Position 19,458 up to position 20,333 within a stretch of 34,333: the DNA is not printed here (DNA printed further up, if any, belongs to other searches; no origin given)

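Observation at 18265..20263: Island A: self-contained vWA(MIDAS) + zinc-ribbon/FHA operon with no kinase, phosphatase or AAA+ partner in cis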

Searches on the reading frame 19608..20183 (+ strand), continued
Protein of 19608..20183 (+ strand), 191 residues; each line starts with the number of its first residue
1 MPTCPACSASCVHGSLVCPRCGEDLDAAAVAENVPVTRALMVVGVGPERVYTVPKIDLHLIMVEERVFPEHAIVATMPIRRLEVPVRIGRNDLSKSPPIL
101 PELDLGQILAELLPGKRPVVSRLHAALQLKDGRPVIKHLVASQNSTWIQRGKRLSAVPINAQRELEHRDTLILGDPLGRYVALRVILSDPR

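Call 65: find_encoding_contigs(protein=P0090, flank=7000, max_places=1)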
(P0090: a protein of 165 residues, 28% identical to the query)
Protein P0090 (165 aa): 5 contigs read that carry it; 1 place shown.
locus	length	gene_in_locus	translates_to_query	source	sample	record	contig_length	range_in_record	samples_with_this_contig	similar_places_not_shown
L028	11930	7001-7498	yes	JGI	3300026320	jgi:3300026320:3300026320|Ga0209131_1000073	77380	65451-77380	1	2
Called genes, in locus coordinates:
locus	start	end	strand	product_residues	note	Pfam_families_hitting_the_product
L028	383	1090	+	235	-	PF20582:UPF0758_N, PF04002:RadC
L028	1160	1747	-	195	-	-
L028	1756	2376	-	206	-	PF00149:Metallophos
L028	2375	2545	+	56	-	-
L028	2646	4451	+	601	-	PF00069:Pkinase, PF07714:PK_Tyr_Ser-Thr, PF03109:ABC1, PF13360:PQQ_2, PF13570:Beta-prop_ACSF4, PF13360:PQQ_2, PF13570:Beta-prop_ACSF4, PF13360:PQQ_2, +2 more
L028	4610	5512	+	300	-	PF00481:PP2C, PF13672:PP2C_2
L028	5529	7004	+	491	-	PF00226:DnaJ, PF00092:VWA, PF13519:VWA_2, PF13768:VWA_3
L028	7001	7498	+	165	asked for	PF12773:DZR (weak), PF16697:Yop-YscD_cpl (weak), PF00498:FHA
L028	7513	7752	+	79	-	-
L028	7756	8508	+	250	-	PF00072:Response_reg, PF00486:Trans_reg_C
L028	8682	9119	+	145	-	PF00011:HSP20, PF17886:ArsA_HSP20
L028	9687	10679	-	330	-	PF08240:ADH_N, PF00107:ADH_zinc_N, PF13602:ADH_zinc_N_2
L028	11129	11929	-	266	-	?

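Call 71: list_cluster_members(proteins=[P0063, P0090, P0096, P0060, P0071])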
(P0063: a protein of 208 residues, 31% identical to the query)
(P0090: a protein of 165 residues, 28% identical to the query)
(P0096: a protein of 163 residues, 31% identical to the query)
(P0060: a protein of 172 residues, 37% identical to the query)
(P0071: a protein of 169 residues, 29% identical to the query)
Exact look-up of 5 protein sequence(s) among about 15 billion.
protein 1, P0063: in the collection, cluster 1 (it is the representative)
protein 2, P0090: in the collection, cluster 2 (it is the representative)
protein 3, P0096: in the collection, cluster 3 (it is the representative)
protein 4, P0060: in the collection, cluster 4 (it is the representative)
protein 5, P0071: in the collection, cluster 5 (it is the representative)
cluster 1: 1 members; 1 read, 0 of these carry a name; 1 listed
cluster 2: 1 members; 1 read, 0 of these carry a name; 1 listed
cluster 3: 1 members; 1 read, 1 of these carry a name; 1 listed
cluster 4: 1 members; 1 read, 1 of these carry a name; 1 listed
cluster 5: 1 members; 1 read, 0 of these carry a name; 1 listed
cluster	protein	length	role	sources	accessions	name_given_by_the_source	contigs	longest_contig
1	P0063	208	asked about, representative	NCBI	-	-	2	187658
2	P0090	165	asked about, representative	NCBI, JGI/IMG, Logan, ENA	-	-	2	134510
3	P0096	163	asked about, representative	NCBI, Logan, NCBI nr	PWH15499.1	MAG: hypothetical protein DDG60_05755 [Anaerolineae bacterium]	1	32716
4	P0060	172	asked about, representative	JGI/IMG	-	hypothetical protein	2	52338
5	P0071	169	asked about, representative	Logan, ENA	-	-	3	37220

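Call 79: search_protein_families(library=padloc, proteins=[L027:2600-4510:+, L027:4604-5539:+, L027:5643-7004:+, L027:7001-7627:+, L027:7669-7911:+, L025:5673-7004:+, L025:7001-7483:+], max_evalue=0.01)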
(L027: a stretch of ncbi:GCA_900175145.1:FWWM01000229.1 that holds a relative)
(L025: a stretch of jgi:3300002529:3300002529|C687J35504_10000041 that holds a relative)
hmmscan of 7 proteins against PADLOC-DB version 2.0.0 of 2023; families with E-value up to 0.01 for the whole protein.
L027:2600-4510:+ (636 aa): 33 families (the best 25 are shown)
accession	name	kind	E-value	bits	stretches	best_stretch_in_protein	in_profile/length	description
PDLC04042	PD-T4-6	-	1.3e-60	203.5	1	22-287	4-273/292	-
PDLC04044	PD-T4-6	-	5.9e-56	188.2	1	21-282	26-288/372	-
PDLC04138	mad6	-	1.3e-54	184.2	1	23-292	47-319/659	mads_6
PDLC04045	PD-T4-6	-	7.2e-54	181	1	23-284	29-296/350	-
PDLC04053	PD-T4-6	-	5.4e-53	178.5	1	26-289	8-274/311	-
PDLC04047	PD-T4-6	-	7.3e-52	174.5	1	23-287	6-273/327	-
PDLC04060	PD-T4-6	-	1.9e-51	173.5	1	22-284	3-267/486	-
PDLC04061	PD-T4-6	-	3e-49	166.9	1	22-297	11-293/510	-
PDLC04054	PD-T4-6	-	1.4e-48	164.1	1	19-288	3-275/347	-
PDLC04043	PD-T4-6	-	6e-45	152.1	1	25-288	13-279/452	-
PDLC04062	PD-T4-6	-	6.5e-45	152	1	24-233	29-237/450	-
PDLC04052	PD-T4-6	-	1.6e-44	150.9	1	23-285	5-275/496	-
PDLC04057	PD-T4-6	-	1.7e-44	150.6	1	22-286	3-270/443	-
PDLC04048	PD-T4-6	-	9.8e-43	144.9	1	22-286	5-272/354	-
PDLC04039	PD-T4-6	-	5e-41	139.2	1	22-285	10-274/458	-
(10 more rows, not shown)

L027:4604-5539:+ (311 aa): 3 families
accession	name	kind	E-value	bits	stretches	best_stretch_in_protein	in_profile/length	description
PDLC04518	PDC-M21C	-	2.1e-14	51.4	1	55-275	5-203/243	-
PDLC04517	PDC-M21C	-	0.00033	18.7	1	158-274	46-161/178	-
PDLC04519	PDC-M21C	-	0.00036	18.2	1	174-259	102-183/224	-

L027:5643-7004:+ (453 aa): 0 families

L027:7001-7627:+ (208 aa): 0 families

L027:7669-7911:+ (80 aa): 0 families

L025:5673-7004:+ (443 aa): 0 families

L025:7001-7483:+ (160 aa): 0 families

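Call 80: search_protein_families(library=ncbifam, proteins=[L027:5643-7004:+, L027:7001-7627:+, L027:7669-7911:+, L028:5529-7004:+, L028:7001-7498:+, L025:5673-7004:+, L025:7001-7483:+], max_evalue=0.01)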
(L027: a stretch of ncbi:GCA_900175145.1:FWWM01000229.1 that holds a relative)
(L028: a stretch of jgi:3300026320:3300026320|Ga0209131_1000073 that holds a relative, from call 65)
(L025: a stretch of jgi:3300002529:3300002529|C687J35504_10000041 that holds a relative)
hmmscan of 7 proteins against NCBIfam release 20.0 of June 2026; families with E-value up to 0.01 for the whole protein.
L027:5643-7004:+ (453 aa): 5 families
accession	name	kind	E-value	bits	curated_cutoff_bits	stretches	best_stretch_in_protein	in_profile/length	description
TIGR03788.1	marine_srt_targ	equivalog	1.3e-16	60.2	551.65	1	53-242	268-457/629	marine proteobacterial sortase target protein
TIGR02031.1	BchD-ChlD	equivalog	1.9e-08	33.5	499.55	1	59-164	426-532/608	magnesium chelatase ATPase subunit D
TIGR00868.1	hCaCC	subfamily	3e-08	31.9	900.85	1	59-224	307-471/863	calcium-activated chloride channel protein 1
NF009943.0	PRK13406.1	equivalog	5.3e-06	25.2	571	1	62-164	407-509/585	magnesium chelatase subunit D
TIGR03436.1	acidobact_VWFA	subfamily_domain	7.9e-06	25.6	81.25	1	13-106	24-116/324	VWA domain-containing protein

L027:7001-7627:+ (208 aa): 5 families
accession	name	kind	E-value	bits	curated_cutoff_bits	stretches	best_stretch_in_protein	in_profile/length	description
TIGR03354.1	VI_FHA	hypoth_equivalog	3.4e-10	40.3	120.25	1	147-205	44-103/420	type VI secretion system-associated FHA domain protein TagH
NF033760.1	gliding_GltG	equivalog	6.6e-09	34.8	650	1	145-203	40-96/650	adventurous gliding motility protein GltG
NF041660.2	oxygluDhInhib_OdhI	equivalog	7.2e-08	32.4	200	1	134-204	64-127/130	oxoglutarate dehydrogenase inhibitor Odhl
NF049868.1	FhaB_Rv0019c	equivalog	4.1e-07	30.2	125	1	137-201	97-156/158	FHA domain-containing protein FhaB/FipA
NF052573.1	HisKinEspAMyxo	equivalog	2.4e-06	25.9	1400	1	145-199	62-114/755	serine histidine kinase EspA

L027:7669-7911:+ (80 aa): 0 families

L028:5529-7004:+ (491 aa): 19 families
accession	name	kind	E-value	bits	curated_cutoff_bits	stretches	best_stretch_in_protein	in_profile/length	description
TIGR03788.1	marine_srt_targ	equivalog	2.5e-23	82.4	551.65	1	99-314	251-465/629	marine proteobacterial sortase target protein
TIGR02349.1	DnaJ_bact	equivalog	3.2e-16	59.7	377.2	1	8-68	3-64/354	molecular chaperone DnaJ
NF010892.0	PRK14299.1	equivalog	5e-16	58.8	392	1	6-68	5-67/291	chaperone protein DnaJ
NF037946.1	terminal_TopJ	equivalog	8.5e-16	57.6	300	1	1-67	1-67/810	terminal organelle assembly protein TopJ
TIGR00868.1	hCaCC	subfamily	9.5e-16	56.8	900.85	1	123-297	307-479/863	calcium-activated chloride channel protein 1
TIGR03835.1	termin_org_DnaJ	equivalog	2.8e-14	52.5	512.25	1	6-67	3-64/871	terminal organelle assembly protein TopJ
NF010871.0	PRK14278.1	equivalog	2.2e-13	49.8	502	1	7-73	5-71/378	molecular chaperone DnaJ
TIGR02442.1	Cob-chelat-sub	hypoth_equivalog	6.6e-13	48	779.45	1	122-229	474-584/641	putative cobaltochelatase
NF008035.0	PRK10767.1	subfamily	1.3e-12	47.5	338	1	4-67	3-67/374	molecular chaperone DnaJ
NF010885.0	PRK14292.1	equivalog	8.8e-12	44.7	585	1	7-68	4-65/371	chaperone protein DnaJ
NF010874.0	PRK14281.1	equivalog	1.1e-09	37.9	619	1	4-68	2-67/397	chaperone protein DnaJ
NF010894.0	PRK14301.1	equivalog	3e-09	36.4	548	1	6-68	5-68/373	chaperone protein DnaJ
NF010872.0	PRK14279.1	equivalog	6.4e-09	35.4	556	1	6-68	10-73/394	molecular chaperone DnaJ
NF007618.0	PRK10266.1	equivalog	1.4e-06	28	403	1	7-80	6-78/306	curved DNA-binding protein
TIGR02031.1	BchD-ChlD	equivalog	1.6e-06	27.2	499.55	1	122-228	425-532/608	magnesium chelatase ATPase subunit D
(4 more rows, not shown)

L028:7001-7498:+ (165 aa): 7 families
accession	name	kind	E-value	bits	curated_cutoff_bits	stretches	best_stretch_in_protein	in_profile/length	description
TIGR03354.1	VI_FHA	hypoth_equivalog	1.2e-10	41.8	120.25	1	76-164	22-103/420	type VI secretion system-associated FHA domain protein TagH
NF033760.1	gliding_GltG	equivalog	2.5e-08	33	650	1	106-162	42-96/650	adventurous gliding motility protein GltG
NF041660.2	oxygluDhInhib_OdhI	equivalog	5.2e-08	32.8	200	1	106-160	74-125/130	oxoglutarate dehydrogenase inhibitor Odhl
NF049868.1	FhaB_Rv0019c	equivalog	1.5e-07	31.6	125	1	77-160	85-156/158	FHA domain-containing protein FhaB/FipA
NF052573.1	HisKinEspAMyxo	equivalog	6.3e-07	27.8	1400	1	101-157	59-113/755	serine histidine kinase EspA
NF011149.0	PRK14559.1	equivalog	0.0011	17.8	374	1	1-31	1-31/642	serine/threonine phosphatase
NF049953.1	ribbon_DG_selen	exception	0.0052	16.7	130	1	3-44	7-48/172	zinc ribbon-containing (seleno)protein DG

L025:5673-7004:+ (443 aa): 3 families
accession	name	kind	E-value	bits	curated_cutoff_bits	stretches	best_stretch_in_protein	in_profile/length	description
TIGR03788.1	marine_srt_targ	equivalog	4e-09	35.4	551.65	1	46-216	268-426/629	marine proteobacterial sortase target protein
TIGR02442.1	Cob-chelat-sub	hypoth_equivalog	0.0003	19.4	779.45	1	52-195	475-616/641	putative cobaltochelatase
NF047508.1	VWA_BatA_Lepto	exception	0.00039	19.5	380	1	47-172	86-209/315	VWA domain-containing protein BatA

L025:7001-7483:+ (160 aa): 1 family
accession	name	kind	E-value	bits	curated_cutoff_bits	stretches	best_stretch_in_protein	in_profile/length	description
TIGR03354.1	VI_FHA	hypoth_equivalog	0.0042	17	120.25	1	80-140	41-96/420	type VI secretion system-associated FHA domain protein TagH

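Call 81: find_encoding_contigs(protein=P0060, flank=7000, max_places=1)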
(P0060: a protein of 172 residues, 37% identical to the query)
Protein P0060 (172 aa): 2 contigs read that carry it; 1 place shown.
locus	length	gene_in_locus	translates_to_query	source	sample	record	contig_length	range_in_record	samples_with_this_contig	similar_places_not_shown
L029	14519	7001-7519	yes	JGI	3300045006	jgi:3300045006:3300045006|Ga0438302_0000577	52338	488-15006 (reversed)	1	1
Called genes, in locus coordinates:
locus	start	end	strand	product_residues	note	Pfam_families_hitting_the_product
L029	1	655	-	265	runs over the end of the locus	PF04085:MreC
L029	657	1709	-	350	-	PF00022:Actin (weak), PF06723:MreB_Mbl, PF00012:HSP70, PF14450:FtsA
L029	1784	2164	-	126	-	-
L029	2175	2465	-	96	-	PF05258:DciA (weak)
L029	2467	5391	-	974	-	PF00580:UvrD-helicase, PF13245:AAA_19, PF13604:AAA_30 (faint), PF13538:UvrD_C_2 (faint), PF13361:UvrD_C, PF12705:PDDEXK_1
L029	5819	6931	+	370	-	-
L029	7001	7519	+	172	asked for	-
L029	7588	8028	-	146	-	PF02823:ATP-synt_DE_N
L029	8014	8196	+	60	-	-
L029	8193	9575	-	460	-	PF02874:ATP-synt_ab_N, PF00006:ATP-synt_ab, PF22919:ATP-synt_VA_C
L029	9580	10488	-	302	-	PF00231:ATP-synt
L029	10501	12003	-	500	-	PF02874:ATP-synt_ab_N, PF00006:ATP-synt_ab, PF06745:ATPase (weak), PF00306:ATP-synt_ab_C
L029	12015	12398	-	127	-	PF00213:OSCP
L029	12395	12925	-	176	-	PF00430:ATP-synt_B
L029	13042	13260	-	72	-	PF00137:ATP-synt_C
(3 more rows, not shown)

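Call 82: find_encoding_contigs(protein=P0096, flank=7000, max_places=1)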
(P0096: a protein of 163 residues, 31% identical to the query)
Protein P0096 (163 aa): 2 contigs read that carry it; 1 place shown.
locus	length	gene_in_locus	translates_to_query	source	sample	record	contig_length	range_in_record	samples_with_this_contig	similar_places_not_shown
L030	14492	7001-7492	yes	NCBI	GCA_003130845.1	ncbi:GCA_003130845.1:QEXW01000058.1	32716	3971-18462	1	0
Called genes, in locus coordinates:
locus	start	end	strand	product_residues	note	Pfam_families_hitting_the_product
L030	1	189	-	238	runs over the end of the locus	-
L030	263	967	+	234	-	PF20582:UPF0758_N, PF04002:RadC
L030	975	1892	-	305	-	PF00701:DHDPS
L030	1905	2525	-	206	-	PF00149:Metallophos (weak), PF14582:Metallophos_3 (weak)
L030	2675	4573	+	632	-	PF00069:Pkinase, PF07714:PK_Tyr_Ser-Thr, PF03109:ABC1 (weak), PF13570:Beta-prop_ACSF4, PF13360:PQQ_2, PF13360:PQQ_2, PF13570:Beta-prop_ACSF4, PF13360:PQQ_2, +3 more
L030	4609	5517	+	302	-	PF00481:PP2C, PF13672:PP2C_2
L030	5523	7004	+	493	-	PF00226:DnaJ, PF00092:VWA, PF13519:VWA_2, PF13768:VWA_3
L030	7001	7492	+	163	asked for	PF13248:Zn_ribbon_3 (weak), PF00498:FHA, PF16697:Yop-YscD_cpl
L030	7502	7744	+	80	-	-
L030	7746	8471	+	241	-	PF00072:Response_reg, PF00486:Trans_reg_C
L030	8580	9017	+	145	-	PF00011:HSP20, PF17886:ArsA_HSP20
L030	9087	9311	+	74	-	PF09723:Zn_ribbon_8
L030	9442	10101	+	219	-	PF00072:Response_reg, PF08281:Sigma70_r4_2 (weak), PF00196:GerE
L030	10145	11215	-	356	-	PF00291:PALP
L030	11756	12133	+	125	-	PF01597:GCV_H, PF00364:Biotin_lipoyl, PF13375:RnfC_N (weak), PF25984:BSH_YknX (weak)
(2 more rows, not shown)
